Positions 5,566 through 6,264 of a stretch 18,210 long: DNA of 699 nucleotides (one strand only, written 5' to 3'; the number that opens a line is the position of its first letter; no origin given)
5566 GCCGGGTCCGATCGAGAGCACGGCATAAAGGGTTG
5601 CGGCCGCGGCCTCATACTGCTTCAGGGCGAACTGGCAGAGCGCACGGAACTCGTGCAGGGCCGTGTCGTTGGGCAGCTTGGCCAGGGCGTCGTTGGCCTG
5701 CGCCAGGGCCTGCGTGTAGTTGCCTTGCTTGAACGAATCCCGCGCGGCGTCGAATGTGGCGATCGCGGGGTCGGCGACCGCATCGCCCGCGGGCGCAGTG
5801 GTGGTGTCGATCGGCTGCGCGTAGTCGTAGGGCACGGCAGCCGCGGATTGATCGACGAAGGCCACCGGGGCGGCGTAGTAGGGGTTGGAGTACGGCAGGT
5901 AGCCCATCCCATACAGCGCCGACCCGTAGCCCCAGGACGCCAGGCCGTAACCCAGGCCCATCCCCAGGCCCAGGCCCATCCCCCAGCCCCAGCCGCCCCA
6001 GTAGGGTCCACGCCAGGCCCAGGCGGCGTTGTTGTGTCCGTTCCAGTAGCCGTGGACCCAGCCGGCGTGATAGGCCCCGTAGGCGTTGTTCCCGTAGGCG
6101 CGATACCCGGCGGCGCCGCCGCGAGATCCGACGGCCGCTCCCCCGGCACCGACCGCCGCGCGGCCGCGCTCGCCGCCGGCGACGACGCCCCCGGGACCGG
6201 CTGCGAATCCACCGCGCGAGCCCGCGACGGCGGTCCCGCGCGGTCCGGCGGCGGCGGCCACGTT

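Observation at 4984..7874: Translationally coupled pair: tandem NTF2-like exported protein and a secreted RGG/FRGG plus Trp/Tyr/Gly low-complexity TPR protein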

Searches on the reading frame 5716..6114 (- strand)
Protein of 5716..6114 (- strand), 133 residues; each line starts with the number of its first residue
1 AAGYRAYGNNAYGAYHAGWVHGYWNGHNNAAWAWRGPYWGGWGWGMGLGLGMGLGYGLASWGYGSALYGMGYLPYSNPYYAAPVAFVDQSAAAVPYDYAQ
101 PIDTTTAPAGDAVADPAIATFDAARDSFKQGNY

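Call 29: search_protein_families(library=pfam, proteins=[window:5716-6114:-], max_evalue=10)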
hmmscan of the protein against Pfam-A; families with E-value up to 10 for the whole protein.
seq(133 aa): 1 family
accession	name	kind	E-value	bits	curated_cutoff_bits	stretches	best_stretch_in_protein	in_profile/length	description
PF16208.10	Keratin_2_head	-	0.72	10.4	28.2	1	15-72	67-123/161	Keratin type II head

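Call 65: search_protein_representatives(protein=window:5776-6102:-)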
Query: 109 residues. Proteins with E-value up to 0.001 (for the whole library): 104; up to 1e-10: 41; up to 1e-30: 2. The best 104 are listed.
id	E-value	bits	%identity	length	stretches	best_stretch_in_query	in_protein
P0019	7.8e-39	149.2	79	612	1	3-107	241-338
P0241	3.3e-33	131.0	66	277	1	1-104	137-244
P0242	1.3e-26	109.6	70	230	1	1-109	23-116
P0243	5.8e-26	107.5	57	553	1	6-109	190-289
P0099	1.1e-25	106.6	69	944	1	3-106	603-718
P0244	1.4e-25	106.2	65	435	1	1-107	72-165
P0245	2.9e-22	95.5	75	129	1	3-79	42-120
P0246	2.9e-20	89.1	68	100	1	37-108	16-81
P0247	5.7e-20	88.1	70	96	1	2-77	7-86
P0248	6.5e-20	87.9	80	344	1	13-77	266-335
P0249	1.4e-19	86.8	70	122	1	1-66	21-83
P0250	4.6e-18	81.9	70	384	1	36-109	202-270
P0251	1.2e-17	80.6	59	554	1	9-108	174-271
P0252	1.8e-17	80.1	53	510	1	1-108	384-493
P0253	5.4e-17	78.5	57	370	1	5-105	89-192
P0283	4.2e-10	56.2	46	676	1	5-105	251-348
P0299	1.5e-07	47.9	42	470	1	5-108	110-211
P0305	5.5e-06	42.9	57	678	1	10-102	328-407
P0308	7.6e-06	42.4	52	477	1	17-104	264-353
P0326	1.8e-04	37.9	44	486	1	11-105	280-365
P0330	3.1e-04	37.2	39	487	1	5-109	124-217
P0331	3.2e-04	37.2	39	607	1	8-109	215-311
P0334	3.9e-04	36.8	41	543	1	3-107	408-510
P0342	9.9e-04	35.5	36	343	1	30-109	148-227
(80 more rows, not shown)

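Call 66: search_protein_families(library=pfam, proteins=[P0252, P0334, P0305, P0283, P0331, P0342, P0326, P0308, P0299, P0330], max_evalue=0.001)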
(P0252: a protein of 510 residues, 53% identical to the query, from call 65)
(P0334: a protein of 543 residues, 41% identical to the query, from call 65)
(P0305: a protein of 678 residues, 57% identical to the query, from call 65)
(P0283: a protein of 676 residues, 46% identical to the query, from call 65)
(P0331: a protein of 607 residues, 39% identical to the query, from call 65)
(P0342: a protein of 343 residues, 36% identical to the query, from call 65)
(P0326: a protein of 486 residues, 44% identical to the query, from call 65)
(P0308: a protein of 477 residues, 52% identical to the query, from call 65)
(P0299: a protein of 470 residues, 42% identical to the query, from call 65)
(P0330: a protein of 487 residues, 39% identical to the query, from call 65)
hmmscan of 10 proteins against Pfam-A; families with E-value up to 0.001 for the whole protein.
P0252 (510 aa): 0 families

P0334 (543 aa): 0 families

P0305 (678 aa): 7 families
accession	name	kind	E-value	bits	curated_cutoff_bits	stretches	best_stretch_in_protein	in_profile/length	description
PF14559.12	TPR_19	-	5.9e-08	33.4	25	0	430-478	2-50/68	Tetratricopeptide repeat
PF12895.13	ANAPC3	-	2e-05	25.2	27.2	0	429-476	33-79/82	Anaphase-promoting complex, cyclosome, subunit 3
PF13428.12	TPR_14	-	0.00016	22.5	23.5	0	523-556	5-38/44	Tetratricopeptide repeat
PF14561.12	TPR_20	-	0.00018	22.2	25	0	503-546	6-49/90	Tetratricopeptide repeat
PF13432.12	TPR_16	-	0.00027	21.8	32.7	0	426-478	4-55/65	Tetratricopeptide repeat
PF07719.23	TPR_2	-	0.00032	21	27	0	523-552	5-34/34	Tetratricopeptide repeat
PF13371.12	TPR_9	-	0.00072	20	35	0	432-484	8-60/73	Tetratricopeptide repeat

P0283 (676 aa): 10 families
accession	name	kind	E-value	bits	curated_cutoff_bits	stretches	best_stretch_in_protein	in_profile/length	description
PF13432.12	TPR_16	-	7.7e-15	55.5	32.7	2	360-422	1-63/65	Tetratricopeptide repeat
PF07719.23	TPR_2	-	6.4e-11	41.9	27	0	362-389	7-34/34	Tetratricopeptide repeat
PF13428.12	TPR_14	-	6.6e-10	39.1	23.5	1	357-397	2-42/44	Tetratricopeptide repeat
PF12895.13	ANAPC3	-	1.2e-08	35.6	27.2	1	362-411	29-77/82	Anaphase-promoting complex, cyclosome, subunit 3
PF14559.12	TPR_19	-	1.3e-08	35.4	25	2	366-411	1-46/68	Tetratricopeptide repeat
PF13176.12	TPR_7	-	3.1e-05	24.2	27.9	0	368-390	11-35/36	Tetratricopeptide repeat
PF00515.34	TPR_1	-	4.3e-05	23.6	27.8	0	457-489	2-34/34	Tetratricopeptide repeat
PF14561.12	TPR_20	-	5.7e-05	23.8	25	0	439-486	5-52/90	Tetratricopeptide repeat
PF13424.12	TPR_12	-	0.0001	22.9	30.1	0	442-486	30-75/77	Tetratricopeptide repeat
PF13181.12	TPR_8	-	0.00062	20.2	25.7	0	456-489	1-34/34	Tetratricopeptide repeat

P0331 (607 aa): 8 families
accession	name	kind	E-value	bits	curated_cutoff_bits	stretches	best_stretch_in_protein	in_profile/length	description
PF13432.12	TPR_16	-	6.7e-11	42.9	32.7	2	320-380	2-62/65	Tetratricopeptide repeat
PF14559.12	TPR_19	-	2.6e-10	40.9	25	1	326-368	2-44/68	Tetratricopeptide repeat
PF07719.23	TPR_2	-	6.4e-08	32.6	27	0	323-348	9-34/34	Tetratricopeptide repeat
PF13428.12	TPR_14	-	2.7e-07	31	23.5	0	323-356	9-42/44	Tetratricopeptide repeat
PF12895.13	ANAPC3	-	7.2e-07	29.8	27.2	1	324-368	32-75/82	Anaphase-promoting complex, cyclosome, subunit 3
PF13371.12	TPR_9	-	1.8e-06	28.3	35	0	390-458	4-72/73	Tetratricopeptide repeat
PF13176.12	TPR_7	-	5.3e-05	23.4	27.9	0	419-449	3-35/36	Tetratricopeptide repeat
PF00515.34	TPR_1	-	6.5e-05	23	27.8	0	415-448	1-34/34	Tetratricopeptide repeat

P0342 (343 aa): 0 families

P0326 (486 aa): 0 families

P0308 (477 aa): 0 families

P0299 (470 aa): 7 families
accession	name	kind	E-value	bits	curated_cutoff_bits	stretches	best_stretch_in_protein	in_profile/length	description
PF14559.12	TPR_19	-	1.3e-08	35.5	25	0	227-279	2-54/68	Tetratricopeptide repeat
PF07719.23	TPR_2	-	4.2e-08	33.2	27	0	251-282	2-33/34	Tetratricopeptide repeat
PF13428.12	TPR_14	-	2.4e-07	31.2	23.5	0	285-323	4-42/44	Tetratricopeptide repeat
PF12895.13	ANAPC3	-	6.3e-05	23.6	27.2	0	221-273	28-79/82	Anaphase-promoting complex, cyclosome, subunit 3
PF23300.3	HEAT_Nup120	-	0.00015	22.1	29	0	236-276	12-52/170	Nucleoporin Nup120, HEAT repeats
PF13414.12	TPR_11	-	0.0004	20.4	26.8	0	229-261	7-39/42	TPR repeat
PF13432.12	TPR_16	-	0.00055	20.8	32.7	0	303-350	18-65/65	Tetratricopeptide repeat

P0330 (487 aa): 4 families
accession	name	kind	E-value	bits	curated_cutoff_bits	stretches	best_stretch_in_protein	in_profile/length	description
PF07719.23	TPR_2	-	4.1e-07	30.1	27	0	222-254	2-34/34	Tetratricopeptide repeat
PF13428.12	TPR_14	-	7.2e-06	26.6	23.5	0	226-262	6-42/44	Tetratricopeptide repeat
PF13432.12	TPR_16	-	7.4e-06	26.7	32.7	0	226-282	2-58/65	Tetratricopeptide repeat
PF13371.12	TPR_9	-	6.2e-05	23.4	35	1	232-286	6-60/73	Tetratricopeptide repeat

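Call 71: find_homologous_proteins(query=P0330)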
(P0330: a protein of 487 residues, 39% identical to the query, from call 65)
Query P0330 (487 aa): 67 proteins with E <= 0.001 among 8000 candidates.
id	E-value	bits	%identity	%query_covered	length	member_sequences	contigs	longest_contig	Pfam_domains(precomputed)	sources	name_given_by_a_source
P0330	0.0e+0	1129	100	100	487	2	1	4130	PF13432.13,PF13428.13,PF07719.24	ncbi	-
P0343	2.7e-128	447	45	100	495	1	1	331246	PF14559.13,PF13371.13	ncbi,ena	-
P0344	2.4e-127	444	45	100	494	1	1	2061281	PF14559.13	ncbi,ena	-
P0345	2.3e-122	428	47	98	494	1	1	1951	PF13432.13,PF13428.13,PF07719.24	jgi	jgi:tetratricopeptide (TPR) repeat protein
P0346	1.5e-118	415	46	95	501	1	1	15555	-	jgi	jgi:tetratricopeptide (TPR) repeat protein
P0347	1.3e-114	402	43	100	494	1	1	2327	-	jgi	jgi:hypothetical protein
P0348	9.1e-111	389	44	98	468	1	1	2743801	PF14559.13,PF12895.14,PF13432.13,PF13428.13,PF07719.24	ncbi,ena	-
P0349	2.8e-109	384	47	79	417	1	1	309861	-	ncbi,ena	-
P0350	3.9e-106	374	44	98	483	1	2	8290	PF14559.13,PF13432.13,PF13428.13,PF07719.24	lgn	-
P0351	1.0e-105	373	42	98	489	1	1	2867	PF13428.13,PF07719.24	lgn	-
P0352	6.5e-105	370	46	84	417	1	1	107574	PF07719.24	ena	-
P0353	2.9e-104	368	42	97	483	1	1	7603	PF14559.13,PF07719.24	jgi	jgi:tetratricopeptide (TPR) repeat protein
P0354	3.3e-100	355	42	97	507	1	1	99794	PF14559.13,PF13432.13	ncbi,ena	-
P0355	9.6e-99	350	41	98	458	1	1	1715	PF13414.13,PF13371.13,PF13432.13,PF13428.13,PF07719.24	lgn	-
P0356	9.4e-95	337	44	74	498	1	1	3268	PF14559.13,PF13371.13,PF12895.14,PF13432.13,PF13428.13,PF07719.24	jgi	jgi:tetratricopeptide (TPR) repeat protein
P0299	2.4e-91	325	41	94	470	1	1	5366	PF14559.13,PF12895.14,PF13428.13,PF07719.24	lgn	-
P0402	8.3e-51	192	35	75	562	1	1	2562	PF14559.13,PF13371.13,PF13432.13,PF13428.13,PF14561.13,PF07719.24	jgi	jgi:tetratricopeptide (TPR) repeat protein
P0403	2.0e-49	187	33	73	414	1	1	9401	PF13432.13,PF13428.13,PF07719.24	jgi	jgi:uncharacterized protein (TIGR03066 family)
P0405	2.8e-42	163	34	75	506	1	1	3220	PF13432.13,PF13428.13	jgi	jgi:Tfp pilus assembly protein PilF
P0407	3.7e-24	104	46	28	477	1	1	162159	PF14559.13,PF13432.13,PF13428.13,PF14561.13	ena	-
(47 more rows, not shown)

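Call 72: search_protein_families(library=ncbifam, proteins=[P0403, P0405, P0330, P0331, P0407, P0402], max_evalue=5)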
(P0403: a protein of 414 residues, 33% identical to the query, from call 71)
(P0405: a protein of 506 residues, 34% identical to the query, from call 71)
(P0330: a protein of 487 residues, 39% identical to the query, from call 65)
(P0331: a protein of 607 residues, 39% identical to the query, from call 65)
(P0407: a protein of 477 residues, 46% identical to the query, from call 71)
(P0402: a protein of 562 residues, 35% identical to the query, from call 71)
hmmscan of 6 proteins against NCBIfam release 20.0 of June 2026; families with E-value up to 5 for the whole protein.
P0403 (414 aa): 9 families
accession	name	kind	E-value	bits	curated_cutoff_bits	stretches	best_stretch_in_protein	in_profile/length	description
TIGR03066.1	Gem_osc_para_1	paralog_domain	4.4e-10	39.7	93.25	1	316-384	23-92/121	TIGR03066 family protein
TIGR02917.1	PEP_TPR_lipo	equivalog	7e-10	37.4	312.2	2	243-289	759-805/899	XrtA/PEP-CTERM system TPR-repeat protein PrsT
TIGR02795.1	tol_pal_ybgF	equivalog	7.6e-05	23.3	90.1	1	236-288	18-73/119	tol-pal system protein YbgF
NF040959.1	MamA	equivalog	0.001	18.5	200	2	240-280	57-97/204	magnetosome protein MamA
NF041522.1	TPR_sll0314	equivalog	0.0046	16.2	225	1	160-203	24-67/275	Sll0314/Alr1548 family TPR repeat-containing protein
TIGR02521.1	type_IV_pilW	equivalog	0.0068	16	154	2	243-278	54-89/234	type IV pilus biogenesis/stability protein PilW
NF052415.1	T3SS_chap_SctY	equivalog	0.011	16.2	70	1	243-286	29-72/106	type III secretion apparatus assembly chaperone SctY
NF033920.0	C39_PA2778_fam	equivalog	0.018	14.5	150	1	237-290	173-227/255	PA2778 family cysteine peptidase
NF042912.1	Amuc_1098_fam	equivalog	0.26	9.3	750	1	157-197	44-84/805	Amuc_1098 family type IV pilus outer membrane protein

P0405 (506 aa): 8 families
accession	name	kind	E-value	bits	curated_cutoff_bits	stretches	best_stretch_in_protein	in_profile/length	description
TIGR02917.1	PEP_TPR_lipo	equivalog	7.3e-08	30.8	312.2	1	252-392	229-371/899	XrtA/PEP-CTERM system TPR-repeat protein PrsT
TIGR03066.1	Gem_osc_para_1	paralog_domain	2.5e-07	30.8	93.25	1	406-469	19-83/121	TIGR03066 family protein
NF040959.1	MamA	equivalog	6.5e-07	29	200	2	322-391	111-180/204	magnetosome protein MamA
TIGR02521.1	type_IV_pilW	equivalog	3.6e-05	23.4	154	2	252-306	33-87/234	type IV pilus biogenesis/stability protein PilW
TIGR02795.1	tol_pal_ybgF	equivalog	0.00017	22.2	90.1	2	332-390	18-79/119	tol-pal system protein YbgF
NF052415.1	T3SS_chap_SctY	equivalog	0.00088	19.8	70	2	246-310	37-103/106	type III secretion apparatus assembly chaperone SctY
NF038027.1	TssQ_fam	subfamily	0.016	15.7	65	1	247-290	3-45/100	TssQ family T6SS-associated lipoprotein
NF052230.1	T9SS_PorE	exception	3.1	5.9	600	1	321-402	62-141/648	PorE family type IX secretion system protein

P0330 (487 aa): 6 families
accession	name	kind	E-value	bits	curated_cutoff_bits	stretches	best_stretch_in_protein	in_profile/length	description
NF040959.1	MamA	equivalog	2.9e-05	23.6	200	2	225-284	75-134/204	magnetosome protein MamA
NF052415.1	T3SS_chap_SctY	equivalog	0.0044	17.5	70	1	236-282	21-67/106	type III secretion apparatus assembly chaperone SctY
TIGR02917.1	PEP_TPR_lipo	equivalog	0.0044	14.9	312.2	2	307-362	689-744/899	XrtA/PEP-CTERM system TPR-repeat protein PrsT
NF041054.1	WAxxUGC_long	equivalog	0.03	13.6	300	1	318-354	273-309/354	ResA-like WAxxUGC motif-containing protein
NF052340.1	hydrazine_beta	equivalog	0.14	11.2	560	1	407-435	32-60/372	hydrazine synthase subunit beta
TIGR03066.1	Gem_osc_para_1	paralog_domain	0.16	12.1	93.25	1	396-454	30-89/121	TIGR03066 family protein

P0331 (607 aa): 11 families
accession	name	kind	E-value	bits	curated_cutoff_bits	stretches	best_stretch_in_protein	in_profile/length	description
TIGR02917.1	PEP_TPR_lipo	equivalog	1.4e-05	23.2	312.2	1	325-448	679-803/899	XrtA/PEP-CTERM system TPR-repeat protein PrsT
NF040959.1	MamA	equivalog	2.2e-05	24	200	1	317-448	39-172/204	magnetosome protein MamA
NF052415.1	T3SS_chap_SctY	equivalog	0.00039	20.9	70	1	324-376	49-104/106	type III secretion apparatus assembly chaperone SctY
TIGR02521.1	type_IV_pilW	equivalog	0.00065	19.3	154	2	408-448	58-98/234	type IV pilus biogenesis/stability protein PilW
TIGR02795.1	tol_pal_ybgF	equivalog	0.0075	16.9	90.1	1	411-449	35-73/119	tol-pal system protein YbgF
NF041522.1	TPR_sll0314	equivalog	0.0086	15.3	225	1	323-361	26-64/275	Sll0314/Alr1548 family TPR repeat-containing protein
NF052312.1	T9SS_PorW_SprE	equivalog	0.024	13.3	250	1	402-449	200-250/716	type IX secretion system periplasmic lipoprotein PorW/SprE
NF038194.1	AlgK_TPR_lipo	equivalog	0.073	11.7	700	1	388-459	163-235/448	alginate biosynthesis TPR repeat lipoprotein AlgK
TIGR00540.1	TPR_hemY_coli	hypoth_equivalog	0.077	11.7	142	1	382-454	292-365/385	heme biosynthesis-associated TPR protein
NF042912.1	Amuc_1098_fam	equivalog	0.09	10.8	750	1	309-370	35-93/805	Amuc_1098 family type IV pilus outer membrane protein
TIGR02552.1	LcrH_SycD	equivalog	0.19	11.5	104.8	0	328-369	65-106/136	SycD/LcrH family type III secretion system chaperone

P0407 (477 aa): 10 families
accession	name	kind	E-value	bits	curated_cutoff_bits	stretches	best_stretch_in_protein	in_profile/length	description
TIGR02917.1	PEP_TPR_lipo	equivalog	1.6e-05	23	312.2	1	351-456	700-806/899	XrtA/PEP-CTERM system TPR-repeat protein PrsT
NF040959.1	MamA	equivalog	0.00023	20.7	200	1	401-458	52-109/204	magnetosome protein MamA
NF007692.0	PRK10370.1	equivalog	0.0032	17.1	306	1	396-454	57-115/206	heme lyase NrfEFG subunit NrfG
TIGR00540.1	TPR_hemY_coli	hypoth_equivalog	0.046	12.5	142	1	364-454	271-360/385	heme biosynthesis-associated TPR protein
TIGR02795.1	tol_pal_ybgF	equivalog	0.048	14.3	90.1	1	416-461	35-80/119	tol-pal system protein YbgF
NF052400.1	M48_BAM_BepA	equivalog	0.1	11.3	570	1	360-463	313-418/483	beta-barrel assembly-enhancing protease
NF052415.1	T3SS_chap_SctY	equivalog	0.11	13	70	1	416-453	36-73/106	type III secretion apparatus assembly chaperone SctY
NF041054.1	WAxxUGC_long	equivalog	0.15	11.3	300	1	418-453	274-309/354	ResA-like WAxxUGC motif-containing protein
TIGR02521.1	type_IV_pilW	equivalog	0.2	11.2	154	1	403-454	48-99/234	type IV pilus biogenesis/stability protein PilW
NF052230.1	T9SS_PorE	exception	0.26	9.5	600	1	393-468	64-139/648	PorE family type IX secretion system protein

P0402 (562 aa): 8 families
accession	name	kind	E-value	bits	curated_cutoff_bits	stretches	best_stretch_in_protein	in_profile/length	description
TIGR02917.1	PEP_TPR_lipo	equivalog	7.3e-07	27.4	312.2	1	312-445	237-338/899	XrtA/PEP-CTERM system TPR-repeat protein PrsT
NF040959.1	MamA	equivalog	1.7e-05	24.4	200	1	307-447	42-184/204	magnetosome protein MamA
TIGR02521.1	type_IV_pilW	equivalog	4.4e-05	23.1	154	2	390-435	53-98/234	type IV pilus biogenesis/stability protein PilW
NF052415.1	T3SS_chap_SctY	equivalog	0.00021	21.7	70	1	315-363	53-104/106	type III secretion apparatus assembly chaperone SctY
TIGR03066.1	Gem_osc_para_1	paralog_domain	0.00084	19.4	93.25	1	471-532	28-90/121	TIGR03066 family protein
TIGR00540.1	TPR_hemY_coli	hypoth_equivalog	0.0071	15.2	142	1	384-445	308-369/385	heme biosynthesis-associated TPR protein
TIGR02795.1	tol_pal_ybgF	equivalog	0.011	16.4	90.1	1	389-436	23-74/119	tol-pal system protein YbgF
NF047371.1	FlcA_CTERM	equivalog_domain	0.17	10.3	300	1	389-436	334-381/646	periplasmic flagellar collar protein FlcA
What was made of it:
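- On TIGR03066 planctomycete beta domain: Homologues P0403, P0405 and P0402 score 39.7, 30.8 and 19.4 bits, below the 93.25-bit cut-off (call 72).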
